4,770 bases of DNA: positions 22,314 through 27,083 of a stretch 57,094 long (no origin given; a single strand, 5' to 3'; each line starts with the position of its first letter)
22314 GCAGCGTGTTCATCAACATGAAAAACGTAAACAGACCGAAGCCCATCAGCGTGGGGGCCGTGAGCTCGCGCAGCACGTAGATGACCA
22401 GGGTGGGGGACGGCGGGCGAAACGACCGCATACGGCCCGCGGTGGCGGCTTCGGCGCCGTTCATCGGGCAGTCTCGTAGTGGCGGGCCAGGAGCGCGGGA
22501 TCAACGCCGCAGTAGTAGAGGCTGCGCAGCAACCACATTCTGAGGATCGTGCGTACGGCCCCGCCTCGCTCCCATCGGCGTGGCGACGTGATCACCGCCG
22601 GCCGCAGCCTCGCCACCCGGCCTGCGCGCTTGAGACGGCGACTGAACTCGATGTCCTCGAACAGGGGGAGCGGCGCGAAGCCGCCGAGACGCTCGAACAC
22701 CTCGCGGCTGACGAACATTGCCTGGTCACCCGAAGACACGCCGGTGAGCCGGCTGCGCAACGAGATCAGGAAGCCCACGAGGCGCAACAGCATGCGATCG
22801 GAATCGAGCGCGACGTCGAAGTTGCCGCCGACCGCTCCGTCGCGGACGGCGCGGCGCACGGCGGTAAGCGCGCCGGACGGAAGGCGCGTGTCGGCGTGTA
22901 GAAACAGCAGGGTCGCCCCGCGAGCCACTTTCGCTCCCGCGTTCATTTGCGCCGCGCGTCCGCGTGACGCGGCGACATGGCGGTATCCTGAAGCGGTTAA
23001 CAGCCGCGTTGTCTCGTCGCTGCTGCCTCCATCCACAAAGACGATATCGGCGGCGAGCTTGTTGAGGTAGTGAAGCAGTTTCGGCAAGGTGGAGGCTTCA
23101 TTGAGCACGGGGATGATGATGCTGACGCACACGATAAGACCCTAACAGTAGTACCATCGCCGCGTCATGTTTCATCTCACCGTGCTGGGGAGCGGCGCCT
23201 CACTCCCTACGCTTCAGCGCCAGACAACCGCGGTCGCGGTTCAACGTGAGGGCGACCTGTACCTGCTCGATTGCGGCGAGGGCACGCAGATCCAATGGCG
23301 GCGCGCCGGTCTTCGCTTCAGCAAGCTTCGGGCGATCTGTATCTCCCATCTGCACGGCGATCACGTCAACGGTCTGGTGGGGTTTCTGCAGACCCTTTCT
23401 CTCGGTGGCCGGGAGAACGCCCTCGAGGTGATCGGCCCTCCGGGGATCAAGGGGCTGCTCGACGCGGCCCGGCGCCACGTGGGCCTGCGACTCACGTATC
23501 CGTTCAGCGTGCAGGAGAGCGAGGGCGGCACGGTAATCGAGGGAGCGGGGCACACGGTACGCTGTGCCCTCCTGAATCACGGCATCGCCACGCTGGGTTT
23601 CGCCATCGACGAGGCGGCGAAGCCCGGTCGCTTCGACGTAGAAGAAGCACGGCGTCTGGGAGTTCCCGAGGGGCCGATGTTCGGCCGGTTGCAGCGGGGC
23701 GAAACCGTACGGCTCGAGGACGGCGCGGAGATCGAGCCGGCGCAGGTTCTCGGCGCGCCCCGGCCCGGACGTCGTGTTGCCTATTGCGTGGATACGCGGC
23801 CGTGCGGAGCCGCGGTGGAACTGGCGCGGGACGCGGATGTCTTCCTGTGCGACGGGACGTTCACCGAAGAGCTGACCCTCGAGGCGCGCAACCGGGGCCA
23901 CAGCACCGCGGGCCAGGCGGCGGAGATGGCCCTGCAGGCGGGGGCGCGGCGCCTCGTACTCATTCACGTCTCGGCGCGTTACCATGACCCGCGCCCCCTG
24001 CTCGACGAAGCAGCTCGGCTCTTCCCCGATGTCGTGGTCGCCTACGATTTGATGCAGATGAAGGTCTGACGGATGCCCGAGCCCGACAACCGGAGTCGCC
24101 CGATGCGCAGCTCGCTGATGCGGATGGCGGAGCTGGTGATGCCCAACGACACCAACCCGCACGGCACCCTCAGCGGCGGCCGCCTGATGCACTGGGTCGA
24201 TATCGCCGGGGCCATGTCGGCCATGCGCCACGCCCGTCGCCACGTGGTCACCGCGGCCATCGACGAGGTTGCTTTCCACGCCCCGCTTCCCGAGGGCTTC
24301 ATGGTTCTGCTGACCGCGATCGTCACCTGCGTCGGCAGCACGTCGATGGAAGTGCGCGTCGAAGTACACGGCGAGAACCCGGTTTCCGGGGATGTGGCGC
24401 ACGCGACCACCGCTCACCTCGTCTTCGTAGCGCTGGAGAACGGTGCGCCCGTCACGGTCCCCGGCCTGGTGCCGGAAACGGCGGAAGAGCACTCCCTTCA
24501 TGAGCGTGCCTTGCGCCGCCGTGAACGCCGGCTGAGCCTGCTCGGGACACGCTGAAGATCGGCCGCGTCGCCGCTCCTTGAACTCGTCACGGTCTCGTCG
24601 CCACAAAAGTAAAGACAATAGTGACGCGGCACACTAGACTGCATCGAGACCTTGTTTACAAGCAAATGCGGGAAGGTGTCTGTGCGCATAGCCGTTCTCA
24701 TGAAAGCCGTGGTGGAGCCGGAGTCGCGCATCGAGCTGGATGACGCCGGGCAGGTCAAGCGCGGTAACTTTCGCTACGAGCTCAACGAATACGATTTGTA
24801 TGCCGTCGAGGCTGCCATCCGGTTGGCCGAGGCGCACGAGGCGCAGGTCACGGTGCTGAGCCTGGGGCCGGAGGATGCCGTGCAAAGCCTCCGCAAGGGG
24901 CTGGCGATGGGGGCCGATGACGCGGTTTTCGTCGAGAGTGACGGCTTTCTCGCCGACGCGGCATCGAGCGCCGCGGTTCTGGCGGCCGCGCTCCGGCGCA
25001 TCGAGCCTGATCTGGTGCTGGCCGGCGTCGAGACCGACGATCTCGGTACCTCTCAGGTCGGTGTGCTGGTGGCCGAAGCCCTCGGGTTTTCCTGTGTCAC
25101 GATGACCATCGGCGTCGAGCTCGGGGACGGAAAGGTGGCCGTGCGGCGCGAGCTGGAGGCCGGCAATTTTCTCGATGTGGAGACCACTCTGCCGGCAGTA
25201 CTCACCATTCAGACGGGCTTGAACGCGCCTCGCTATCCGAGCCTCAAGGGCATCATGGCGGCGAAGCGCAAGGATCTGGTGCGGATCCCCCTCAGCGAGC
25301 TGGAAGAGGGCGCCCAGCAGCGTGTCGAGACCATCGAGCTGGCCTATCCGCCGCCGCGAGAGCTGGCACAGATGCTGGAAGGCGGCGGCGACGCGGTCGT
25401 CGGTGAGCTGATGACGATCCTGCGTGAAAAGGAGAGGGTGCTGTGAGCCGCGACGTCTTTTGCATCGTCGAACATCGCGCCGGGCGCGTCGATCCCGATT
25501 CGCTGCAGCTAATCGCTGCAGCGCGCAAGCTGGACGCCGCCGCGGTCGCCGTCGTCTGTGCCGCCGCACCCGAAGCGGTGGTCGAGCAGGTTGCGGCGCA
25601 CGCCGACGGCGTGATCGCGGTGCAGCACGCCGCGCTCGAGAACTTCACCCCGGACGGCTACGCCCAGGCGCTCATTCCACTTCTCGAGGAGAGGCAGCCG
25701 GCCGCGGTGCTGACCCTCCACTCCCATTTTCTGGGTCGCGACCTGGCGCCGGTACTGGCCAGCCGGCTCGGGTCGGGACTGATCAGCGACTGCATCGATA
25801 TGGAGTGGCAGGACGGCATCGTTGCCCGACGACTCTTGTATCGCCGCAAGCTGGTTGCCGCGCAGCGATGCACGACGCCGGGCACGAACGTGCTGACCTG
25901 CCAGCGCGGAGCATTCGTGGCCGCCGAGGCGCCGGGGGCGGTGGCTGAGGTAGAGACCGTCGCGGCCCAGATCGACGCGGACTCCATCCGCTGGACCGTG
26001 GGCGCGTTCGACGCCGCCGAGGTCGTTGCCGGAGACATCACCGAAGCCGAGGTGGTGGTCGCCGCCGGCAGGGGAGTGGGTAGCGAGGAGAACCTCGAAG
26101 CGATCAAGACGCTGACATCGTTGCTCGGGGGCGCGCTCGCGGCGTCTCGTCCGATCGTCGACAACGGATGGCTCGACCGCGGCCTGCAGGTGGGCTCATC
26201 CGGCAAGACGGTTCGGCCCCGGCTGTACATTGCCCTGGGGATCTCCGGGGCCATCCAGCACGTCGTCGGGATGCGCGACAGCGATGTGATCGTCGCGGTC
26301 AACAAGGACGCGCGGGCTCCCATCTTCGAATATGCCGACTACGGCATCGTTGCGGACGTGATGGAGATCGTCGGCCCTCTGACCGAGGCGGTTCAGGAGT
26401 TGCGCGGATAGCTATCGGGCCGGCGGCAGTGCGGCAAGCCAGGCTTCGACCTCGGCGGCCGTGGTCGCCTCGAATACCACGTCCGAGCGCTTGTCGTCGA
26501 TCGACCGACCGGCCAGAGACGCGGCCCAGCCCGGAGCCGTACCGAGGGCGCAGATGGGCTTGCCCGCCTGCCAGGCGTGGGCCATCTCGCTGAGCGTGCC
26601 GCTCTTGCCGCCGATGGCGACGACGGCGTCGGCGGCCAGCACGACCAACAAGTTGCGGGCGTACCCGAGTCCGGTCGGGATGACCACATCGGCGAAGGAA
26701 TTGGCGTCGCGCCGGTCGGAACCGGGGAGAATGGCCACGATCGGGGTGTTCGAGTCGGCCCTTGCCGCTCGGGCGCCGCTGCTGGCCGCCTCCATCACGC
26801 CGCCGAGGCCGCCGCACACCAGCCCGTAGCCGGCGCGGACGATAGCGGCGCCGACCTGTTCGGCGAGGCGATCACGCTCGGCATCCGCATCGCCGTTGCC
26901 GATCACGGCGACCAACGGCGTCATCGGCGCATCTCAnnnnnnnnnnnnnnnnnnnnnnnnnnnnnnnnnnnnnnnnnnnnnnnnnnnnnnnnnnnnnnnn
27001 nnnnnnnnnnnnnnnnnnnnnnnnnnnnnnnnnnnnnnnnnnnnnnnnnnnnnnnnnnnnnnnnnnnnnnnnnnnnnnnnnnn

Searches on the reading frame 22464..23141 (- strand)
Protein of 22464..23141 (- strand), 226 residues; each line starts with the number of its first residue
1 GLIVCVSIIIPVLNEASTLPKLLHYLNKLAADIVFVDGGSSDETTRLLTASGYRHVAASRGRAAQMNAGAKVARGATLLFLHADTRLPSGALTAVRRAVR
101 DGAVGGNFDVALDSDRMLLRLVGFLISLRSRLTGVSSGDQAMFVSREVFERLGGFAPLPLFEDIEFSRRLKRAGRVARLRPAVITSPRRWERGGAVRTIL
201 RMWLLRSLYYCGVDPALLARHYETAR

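Call 61: search_protein_families(library=ncbifam, proteins=[window:22464-23141:-], max_evalue=0.00001)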
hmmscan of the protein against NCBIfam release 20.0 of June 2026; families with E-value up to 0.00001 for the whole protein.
window:22464-23141:- (226 aa): 6 families
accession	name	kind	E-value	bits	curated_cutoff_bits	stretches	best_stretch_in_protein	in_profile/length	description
TIGR04283.1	glyco_like_mftF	equivalog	8.3e-76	254.4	182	1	6-222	1-221/221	TIGR04283 family arsenosugar biosynthesis glycosyltransferase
TIGR03965.1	mycofact_glyco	equivalog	9.8e-16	57.7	280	2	6-99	76-179/467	mycofactocin biosynthesis glycosyltransferase MftF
NF041875.1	EPS_EpsD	equivalog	1.2e-09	38.1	370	0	6-92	1-97/325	exopolysaccharide biosynthesis glycosyltransferase EpsD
TIGR03937.1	PgaC_IcaA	equivalog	5.4e-08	32.2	422.3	1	5-108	46-163/407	poly-beta-1,6-N-acetyl-D-glucosamine synthase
TIGR04182.1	glyco_TIGR04182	equivalog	1.1e-06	28.3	325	1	6-87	2-85/293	S-layer glycoprotein N-glycosyltransferase AglJ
NF058614.1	PPMAGASynPpgS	equivalog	7.8e-06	25.5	370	0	6-74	2-72/226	polyprenyl-phospho-N-acetylgalactosaminyl synthase PpgS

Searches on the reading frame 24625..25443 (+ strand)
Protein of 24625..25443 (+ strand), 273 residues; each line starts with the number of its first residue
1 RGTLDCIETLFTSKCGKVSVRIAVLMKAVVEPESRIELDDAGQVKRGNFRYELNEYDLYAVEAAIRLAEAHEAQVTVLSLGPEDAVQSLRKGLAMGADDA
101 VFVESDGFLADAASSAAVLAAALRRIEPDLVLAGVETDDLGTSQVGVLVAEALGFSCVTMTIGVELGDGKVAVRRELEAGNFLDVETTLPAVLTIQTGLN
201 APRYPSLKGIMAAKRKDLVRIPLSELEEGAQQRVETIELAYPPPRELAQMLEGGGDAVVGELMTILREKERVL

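Call 61: search_protein_families(library=ncbifam, proteins=[window:24625-25443:+], max_evalue=0.00001)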
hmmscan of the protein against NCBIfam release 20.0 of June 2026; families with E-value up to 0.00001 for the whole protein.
window:24625-25443:+ (273 aa): 6 families
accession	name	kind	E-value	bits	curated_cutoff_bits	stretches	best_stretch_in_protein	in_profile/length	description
NF042971.1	AcrlCoAredClosAcrB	equivalog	1.6e-34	119.2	475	1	21-269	2-263/266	acryloyl-CoA reductase electron transfer subunit gamma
NF040731.1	flavo_sub_EftB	exception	3.2e-34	118.4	445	1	24-270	4-258/260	electron transfer flavoprotein subunit beta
NF008998.0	PRK12342.1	equivalog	1.6e-30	106.3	338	1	29-268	10-251/254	electron transfer flavoprotein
NF002888.0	PRK03359.1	subfamily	5.1e-28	98.1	219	1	34-267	14-253/256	putative electron transfer flavoprotein FixA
TIGR04503.1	mft_etfB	hypoth_equivalog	7.4e-22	78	200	1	41-245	18-238/290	mycofactocin-associated electron transfer flavoprotein beta subunit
NF051844.1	ETFlavBetaProt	equivalog_domain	3.6e-11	43.1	350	1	55-218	22-176/254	electron transfer flavoprotein subunit beta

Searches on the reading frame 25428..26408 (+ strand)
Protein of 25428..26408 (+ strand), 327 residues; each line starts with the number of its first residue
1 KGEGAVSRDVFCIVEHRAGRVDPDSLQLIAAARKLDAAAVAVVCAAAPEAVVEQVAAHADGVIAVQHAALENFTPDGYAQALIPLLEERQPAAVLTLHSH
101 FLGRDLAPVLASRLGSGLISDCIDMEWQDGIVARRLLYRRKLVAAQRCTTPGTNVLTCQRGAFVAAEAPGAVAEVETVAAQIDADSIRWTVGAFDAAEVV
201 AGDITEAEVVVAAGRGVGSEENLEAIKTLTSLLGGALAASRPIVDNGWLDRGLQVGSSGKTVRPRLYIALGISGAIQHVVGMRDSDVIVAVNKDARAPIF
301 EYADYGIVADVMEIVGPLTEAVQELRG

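Call 19: search_protein_families(library=ncbifam, proteins=[window:25428-26408:+], max_evalue=0.00001)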
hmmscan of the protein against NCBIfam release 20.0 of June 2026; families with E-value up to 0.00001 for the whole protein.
window:25428-26408:+ (327 aa): 5 families
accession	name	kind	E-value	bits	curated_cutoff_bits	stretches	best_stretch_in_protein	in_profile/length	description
NF042970.1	AcrlCoAredClosAcrA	equivalog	3e-58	197.6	600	2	162-324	196-359/360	acryloyl-CoA reductase electron transfer subunit beta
NF002889.0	PRK03363.1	equivalog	5.9e-43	147.3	549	1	28-322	20-311/313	electron transfer flavoprotein subunit alpha/FixB family protein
NF008884.0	PRK11916.1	equivalog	2.8e-36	125.5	528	1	27-320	19-308/312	electron transfer flavoprotein subunit alpha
NF038209.1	mft_etfA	equivalog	5.7e-36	124.4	240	1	39-319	26-299/303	mycofactocin-associated electron transfer flavoprotein alpha subunit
NF051845.1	EtFlavAlphaProt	equivalog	6e-29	101.2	600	1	29-326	118-403/406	electron transfer flavoprotein subunit alpha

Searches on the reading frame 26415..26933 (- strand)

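Call 19: search_protein_families(library=ncbifam, proteins=[window:26415-26933:-], max_evalue=0.00001)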
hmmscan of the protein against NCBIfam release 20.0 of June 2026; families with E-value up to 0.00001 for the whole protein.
window:26415-26933:- (173 aa): 3 families
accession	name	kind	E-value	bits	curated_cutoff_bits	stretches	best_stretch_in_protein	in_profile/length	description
TIGR00725.1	TIGR00725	hypoth_equivalog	4.4e-36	123.7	106.9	1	8-162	4-155/159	TIGR00725 family protein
TIGR00730.1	TIGR00730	subfamily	1.5e-11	44.4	96.35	1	16-122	13-118/178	TIGR00730 family Rossman fold protein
NF058542.1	CtkRMPhLog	equivalog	3.1e-09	37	300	1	13-124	10-120/177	cytokinin riboside 5'-monophosphate phosphoribohydrolase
